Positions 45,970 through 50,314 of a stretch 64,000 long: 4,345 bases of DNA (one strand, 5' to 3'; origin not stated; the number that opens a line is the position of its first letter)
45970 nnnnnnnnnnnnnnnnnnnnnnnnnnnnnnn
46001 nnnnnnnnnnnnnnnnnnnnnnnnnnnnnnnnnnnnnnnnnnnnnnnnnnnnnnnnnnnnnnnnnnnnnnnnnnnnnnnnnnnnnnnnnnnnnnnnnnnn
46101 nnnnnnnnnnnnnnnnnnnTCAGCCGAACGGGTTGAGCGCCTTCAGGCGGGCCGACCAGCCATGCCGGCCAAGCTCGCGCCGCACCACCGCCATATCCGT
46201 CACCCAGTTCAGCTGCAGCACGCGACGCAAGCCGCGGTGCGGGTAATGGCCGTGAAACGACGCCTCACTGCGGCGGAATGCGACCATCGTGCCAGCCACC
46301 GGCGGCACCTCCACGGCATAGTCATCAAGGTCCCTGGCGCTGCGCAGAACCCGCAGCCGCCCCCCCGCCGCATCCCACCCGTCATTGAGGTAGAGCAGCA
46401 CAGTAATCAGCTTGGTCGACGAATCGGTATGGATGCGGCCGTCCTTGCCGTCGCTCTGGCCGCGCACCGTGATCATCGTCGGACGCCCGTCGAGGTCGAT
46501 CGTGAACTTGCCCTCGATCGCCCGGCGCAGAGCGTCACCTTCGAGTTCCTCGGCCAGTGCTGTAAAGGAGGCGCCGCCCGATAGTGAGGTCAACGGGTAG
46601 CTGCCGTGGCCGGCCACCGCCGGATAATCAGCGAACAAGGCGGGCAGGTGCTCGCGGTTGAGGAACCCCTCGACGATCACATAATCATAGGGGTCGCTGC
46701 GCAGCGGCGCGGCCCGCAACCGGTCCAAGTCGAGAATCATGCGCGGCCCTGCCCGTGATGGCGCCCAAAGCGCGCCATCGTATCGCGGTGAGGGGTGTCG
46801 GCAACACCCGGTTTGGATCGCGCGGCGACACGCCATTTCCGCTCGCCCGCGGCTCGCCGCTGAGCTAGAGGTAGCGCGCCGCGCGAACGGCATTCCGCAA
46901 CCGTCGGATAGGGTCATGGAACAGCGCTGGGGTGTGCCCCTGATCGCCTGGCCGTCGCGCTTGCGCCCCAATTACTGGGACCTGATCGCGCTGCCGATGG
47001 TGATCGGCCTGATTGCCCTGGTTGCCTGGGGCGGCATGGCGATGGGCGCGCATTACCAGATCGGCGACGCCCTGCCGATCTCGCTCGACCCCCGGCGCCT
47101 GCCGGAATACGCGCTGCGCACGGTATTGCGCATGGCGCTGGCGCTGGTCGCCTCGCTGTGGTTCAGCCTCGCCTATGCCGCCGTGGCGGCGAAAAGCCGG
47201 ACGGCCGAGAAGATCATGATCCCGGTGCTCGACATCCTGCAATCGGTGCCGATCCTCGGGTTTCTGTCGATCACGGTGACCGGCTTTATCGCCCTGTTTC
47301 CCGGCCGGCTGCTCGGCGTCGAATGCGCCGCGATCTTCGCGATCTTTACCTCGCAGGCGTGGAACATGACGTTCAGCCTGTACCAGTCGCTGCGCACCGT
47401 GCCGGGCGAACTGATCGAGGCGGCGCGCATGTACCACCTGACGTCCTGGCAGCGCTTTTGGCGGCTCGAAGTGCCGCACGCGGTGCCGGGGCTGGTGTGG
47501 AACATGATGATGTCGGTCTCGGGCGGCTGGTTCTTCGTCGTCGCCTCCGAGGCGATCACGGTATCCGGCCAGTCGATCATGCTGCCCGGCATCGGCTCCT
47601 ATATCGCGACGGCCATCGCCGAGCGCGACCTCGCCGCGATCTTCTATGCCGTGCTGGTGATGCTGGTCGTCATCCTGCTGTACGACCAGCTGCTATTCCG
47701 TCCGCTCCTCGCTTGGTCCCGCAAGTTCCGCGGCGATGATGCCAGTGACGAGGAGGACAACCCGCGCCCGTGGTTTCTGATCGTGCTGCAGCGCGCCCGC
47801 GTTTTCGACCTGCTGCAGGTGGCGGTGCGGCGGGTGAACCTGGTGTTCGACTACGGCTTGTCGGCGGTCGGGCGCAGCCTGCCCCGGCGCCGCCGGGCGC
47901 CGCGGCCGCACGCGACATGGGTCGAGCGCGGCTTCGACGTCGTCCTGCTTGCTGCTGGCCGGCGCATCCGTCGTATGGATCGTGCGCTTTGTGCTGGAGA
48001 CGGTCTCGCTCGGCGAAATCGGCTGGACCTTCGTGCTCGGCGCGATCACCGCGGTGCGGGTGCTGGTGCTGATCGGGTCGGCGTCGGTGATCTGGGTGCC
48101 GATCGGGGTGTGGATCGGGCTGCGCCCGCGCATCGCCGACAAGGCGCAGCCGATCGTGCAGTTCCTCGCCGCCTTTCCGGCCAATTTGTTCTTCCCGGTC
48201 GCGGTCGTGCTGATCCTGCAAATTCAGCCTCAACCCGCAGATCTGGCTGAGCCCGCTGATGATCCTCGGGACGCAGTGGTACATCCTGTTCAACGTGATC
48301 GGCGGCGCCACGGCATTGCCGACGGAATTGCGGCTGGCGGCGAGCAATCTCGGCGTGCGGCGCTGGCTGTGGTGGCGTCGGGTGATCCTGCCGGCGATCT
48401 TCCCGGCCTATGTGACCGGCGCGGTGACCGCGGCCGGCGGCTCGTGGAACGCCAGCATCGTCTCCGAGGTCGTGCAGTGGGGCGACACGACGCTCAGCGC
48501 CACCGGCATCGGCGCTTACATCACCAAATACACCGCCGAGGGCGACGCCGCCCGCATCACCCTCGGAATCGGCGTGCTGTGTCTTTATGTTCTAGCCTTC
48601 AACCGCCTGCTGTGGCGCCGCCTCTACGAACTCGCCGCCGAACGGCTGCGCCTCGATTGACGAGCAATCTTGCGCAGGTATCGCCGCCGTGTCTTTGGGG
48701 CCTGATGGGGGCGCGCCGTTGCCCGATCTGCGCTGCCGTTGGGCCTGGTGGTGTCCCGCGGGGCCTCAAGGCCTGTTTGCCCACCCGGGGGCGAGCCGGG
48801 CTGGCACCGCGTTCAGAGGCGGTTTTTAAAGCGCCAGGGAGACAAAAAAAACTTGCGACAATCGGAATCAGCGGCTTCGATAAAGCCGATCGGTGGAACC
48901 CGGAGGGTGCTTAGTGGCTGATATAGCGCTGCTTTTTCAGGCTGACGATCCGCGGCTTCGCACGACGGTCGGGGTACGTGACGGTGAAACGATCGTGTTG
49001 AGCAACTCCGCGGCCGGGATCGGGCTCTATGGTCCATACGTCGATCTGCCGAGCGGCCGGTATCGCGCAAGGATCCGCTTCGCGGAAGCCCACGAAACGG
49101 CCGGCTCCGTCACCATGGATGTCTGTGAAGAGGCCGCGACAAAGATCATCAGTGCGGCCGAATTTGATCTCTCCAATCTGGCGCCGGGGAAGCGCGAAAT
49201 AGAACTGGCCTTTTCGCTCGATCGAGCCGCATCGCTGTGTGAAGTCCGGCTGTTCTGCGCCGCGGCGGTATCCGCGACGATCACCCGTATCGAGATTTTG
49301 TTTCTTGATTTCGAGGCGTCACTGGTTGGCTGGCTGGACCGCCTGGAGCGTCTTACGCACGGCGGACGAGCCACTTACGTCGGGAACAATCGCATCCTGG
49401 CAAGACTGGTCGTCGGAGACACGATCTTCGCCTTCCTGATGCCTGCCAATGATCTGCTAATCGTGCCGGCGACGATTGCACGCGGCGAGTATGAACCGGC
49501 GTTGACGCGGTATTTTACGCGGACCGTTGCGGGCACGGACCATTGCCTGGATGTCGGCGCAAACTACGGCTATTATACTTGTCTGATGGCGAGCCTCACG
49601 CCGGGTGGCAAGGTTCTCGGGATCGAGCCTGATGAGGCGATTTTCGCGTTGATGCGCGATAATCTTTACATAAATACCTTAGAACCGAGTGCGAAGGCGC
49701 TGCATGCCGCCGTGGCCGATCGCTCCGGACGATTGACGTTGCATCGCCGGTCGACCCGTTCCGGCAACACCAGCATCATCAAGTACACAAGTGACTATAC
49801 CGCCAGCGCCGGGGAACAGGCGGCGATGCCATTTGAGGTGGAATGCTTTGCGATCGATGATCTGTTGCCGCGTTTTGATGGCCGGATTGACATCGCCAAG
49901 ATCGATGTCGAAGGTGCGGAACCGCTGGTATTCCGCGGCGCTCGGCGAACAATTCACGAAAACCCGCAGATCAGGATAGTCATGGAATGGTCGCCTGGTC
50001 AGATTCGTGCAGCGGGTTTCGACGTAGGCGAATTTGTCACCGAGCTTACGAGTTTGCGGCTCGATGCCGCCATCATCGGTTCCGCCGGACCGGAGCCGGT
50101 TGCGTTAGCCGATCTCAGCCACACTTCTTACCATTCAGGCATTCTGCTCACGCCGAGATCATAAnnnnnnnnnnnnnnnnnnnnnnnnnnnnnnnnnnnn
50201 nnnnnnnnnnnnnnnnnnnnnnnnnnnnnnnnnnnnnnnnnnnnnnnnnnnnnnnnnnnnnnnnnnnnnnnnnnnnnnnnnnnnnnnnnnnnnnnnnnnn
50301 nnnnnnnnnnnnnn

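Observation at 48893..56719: Candidate polysaccharide chain-length ruler system: FkbM methyltransferase with coiled-coil repeats, overlapping a triple-GT4 polymerase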

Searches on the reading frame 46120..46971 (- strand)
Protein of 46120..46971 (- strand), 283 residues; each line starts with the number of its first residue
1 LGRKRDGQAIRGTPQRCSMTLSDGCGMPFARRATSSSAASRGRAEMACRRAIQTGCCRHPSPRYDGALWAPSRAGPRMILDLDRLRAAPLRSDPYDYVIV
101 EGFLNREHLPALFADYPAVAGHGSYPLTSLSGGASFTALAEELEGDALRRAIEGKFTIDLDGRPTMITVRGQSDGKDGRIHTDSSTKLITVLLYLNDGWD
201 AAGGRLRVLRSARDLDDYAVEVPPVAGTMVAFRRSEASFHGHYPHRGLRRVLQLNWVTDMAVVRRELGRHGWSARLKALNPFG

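Call 11: search_protein_families(library=pfam, proteins=[window:46120-46971:-], max_evalue=0.001)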
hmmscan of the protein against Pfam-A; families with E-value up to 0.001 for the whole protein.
window:46120-46971:- (283 aa): 1 family
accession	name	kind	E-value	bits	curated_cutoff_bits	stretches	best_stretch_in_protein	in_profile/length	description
PF13640.12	2OG-FeII_Oxy_3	-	7.6e-10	40.1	27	1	179-257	13-97/98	2OG-Fe(II) oxygenase superfamily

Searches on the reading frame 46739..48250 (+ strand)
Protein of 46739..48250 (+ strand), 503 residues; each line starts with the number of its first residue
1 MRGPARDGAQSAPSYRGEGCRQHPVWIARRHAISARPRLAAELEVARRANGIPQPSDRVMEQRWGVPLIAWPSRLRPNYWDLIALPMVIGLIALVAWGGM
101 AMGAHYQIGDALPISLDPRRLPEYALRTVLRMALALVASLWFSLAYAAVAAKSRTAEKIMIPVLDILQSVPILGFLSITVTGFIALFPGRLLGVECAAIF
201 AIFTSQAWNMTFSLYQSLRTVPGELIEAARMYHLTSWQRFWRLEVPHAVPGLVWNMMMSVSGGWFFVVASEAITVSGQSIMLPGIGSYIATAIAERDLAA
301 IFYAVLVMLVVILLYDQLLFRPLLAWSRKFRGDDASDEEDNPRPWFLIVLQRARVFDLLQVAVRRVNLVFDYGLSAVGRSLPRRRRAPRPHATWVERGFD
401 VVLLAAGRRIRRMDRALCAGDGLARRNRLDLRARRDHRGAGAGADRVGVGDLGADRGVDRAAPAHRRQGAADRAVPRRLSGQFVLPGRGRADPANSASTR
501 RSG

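Call 10: search_protein_families(library=pfam, proteins=[window:46739-48250:+], max_evalue=0.001)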
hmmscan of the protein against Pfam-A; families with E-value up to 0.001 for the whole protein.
window:46739-48250:+ (503 aa): 1 family
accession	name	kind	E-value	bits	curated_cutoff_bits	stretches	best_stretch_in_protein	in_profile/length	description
PF00528.27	BPD_transp_1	-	7.7e-16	58.8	26.4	1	148-316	6-172/184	Binding-protein-dependent transport system inner membrane component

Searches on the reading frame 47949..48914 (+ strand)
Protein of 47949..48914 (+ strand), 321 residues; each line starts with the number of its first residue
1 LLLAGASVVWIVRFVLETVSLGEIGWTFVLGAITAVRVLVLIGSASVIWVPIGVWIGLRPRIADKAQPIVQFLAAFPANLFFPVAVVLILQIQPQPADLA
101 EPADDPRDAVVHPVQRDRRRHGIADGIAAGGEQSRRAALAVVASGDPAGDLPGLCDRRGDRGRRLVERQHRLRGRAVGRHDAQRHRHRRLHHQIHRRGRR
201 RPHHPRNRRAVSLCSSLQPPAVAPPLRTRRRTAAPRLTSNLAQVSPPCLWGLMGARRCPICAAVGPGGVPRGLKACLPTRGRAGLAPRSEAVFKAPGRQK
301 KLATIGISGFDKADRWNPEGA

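Call 10: search_protein_families(library=pfam, proteins=[window:47949-48914:+], max_evalue=0.001)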
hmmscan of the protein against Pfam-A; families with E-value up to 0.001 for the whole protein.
window:47949-48914:+ (321 aa): 0 families

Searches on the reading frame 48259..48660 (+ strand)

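Call 10: search_protein_families(library=pfam, proteins=[window:48259-48660:+], max_evalue=0.001)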
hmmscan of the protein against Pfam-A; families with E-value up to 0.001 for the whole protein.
window:48259-48660:+ (133 aa): 1 family
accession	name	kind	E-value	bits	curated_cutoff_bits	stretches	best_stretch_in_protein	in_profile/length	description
PF00528.27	BPD_transp_1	-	3.3e-13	50.2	26.4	1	2-121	61-181/184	Binding-protein-dependent transport system inner membrane component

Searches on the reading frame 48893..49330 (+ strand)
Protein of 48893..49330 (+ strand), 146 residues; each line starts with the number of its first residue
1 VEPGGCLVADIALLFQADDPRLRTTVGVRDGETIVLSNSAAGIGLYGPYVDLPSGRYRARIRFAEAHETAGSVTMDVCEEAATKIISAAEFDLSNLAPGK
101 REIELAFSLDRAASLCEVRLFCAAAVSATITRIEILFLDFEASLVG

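Call 74: search_protein_families(library=pfam, proteins=[window:48893-49330:+], max_evalue=0.01)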
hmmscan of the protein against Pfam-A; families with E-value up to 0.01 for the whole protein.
window:48893-49330:+ (146 aa): 0 families

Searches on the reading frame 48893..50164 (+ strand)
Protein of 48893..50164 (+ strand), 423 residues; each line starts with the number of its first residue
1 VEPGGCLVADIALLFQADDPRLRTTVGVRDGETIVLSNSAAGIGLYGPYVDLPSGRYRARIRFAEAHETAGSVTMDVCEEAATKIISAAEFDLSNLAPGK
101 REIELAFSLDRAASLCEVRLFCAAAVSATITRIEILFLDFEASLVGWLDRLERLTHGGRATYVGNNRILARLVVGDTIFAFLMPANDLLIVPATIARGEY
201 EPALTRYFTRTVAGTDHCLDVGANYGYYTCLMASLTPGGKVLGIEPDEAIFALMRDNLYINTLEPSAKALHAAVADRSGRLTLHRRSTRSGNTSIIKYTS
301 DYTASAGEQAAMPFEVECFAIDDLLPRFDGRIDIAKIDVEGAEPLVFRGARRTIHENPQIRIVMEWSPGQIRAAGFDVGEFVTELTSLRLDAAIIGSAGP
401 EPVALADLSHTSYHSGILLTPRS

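Call 7: search_protein_families(library=pfam, proteins=[window:48893-50164:+], max_evalue=0.01)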
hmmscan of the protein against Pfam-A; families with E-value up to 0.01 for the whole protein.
window:48893-50164:+ (423 aa): 1 family
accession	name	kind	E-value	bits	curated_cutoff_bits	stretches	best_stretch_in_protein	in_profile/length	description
PF05050.19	Methyltransf_21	-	1.3e-19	71.4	22.7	1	220-378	1-159/173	Methyltransferase FkbM domain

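Call 27: search_protein_families(library=ncbifam, proteins=[window:48893-50164:+], max_evalue=0.001)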
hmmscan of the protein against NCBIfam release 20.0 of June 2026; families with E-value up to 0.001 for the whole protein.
window:48893-50164:+ (423 aa): 1 family
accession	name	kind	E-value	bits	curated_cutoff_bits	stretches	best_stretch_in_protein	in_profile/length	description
TIGR01444.1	fkbM_fam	subfamily_domain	6.7e-28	97.9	37.7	1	218-357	2-134/143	FkbM family methyltransferase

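Call 99: search_protein_families(library=padloc, proteins=[window:48893-50164:+], max_evalue=0.001)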
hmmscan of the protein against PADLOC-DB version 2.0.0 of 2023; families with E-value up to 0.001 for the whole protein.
window:48893-50164:+ (423 aa): 0 families
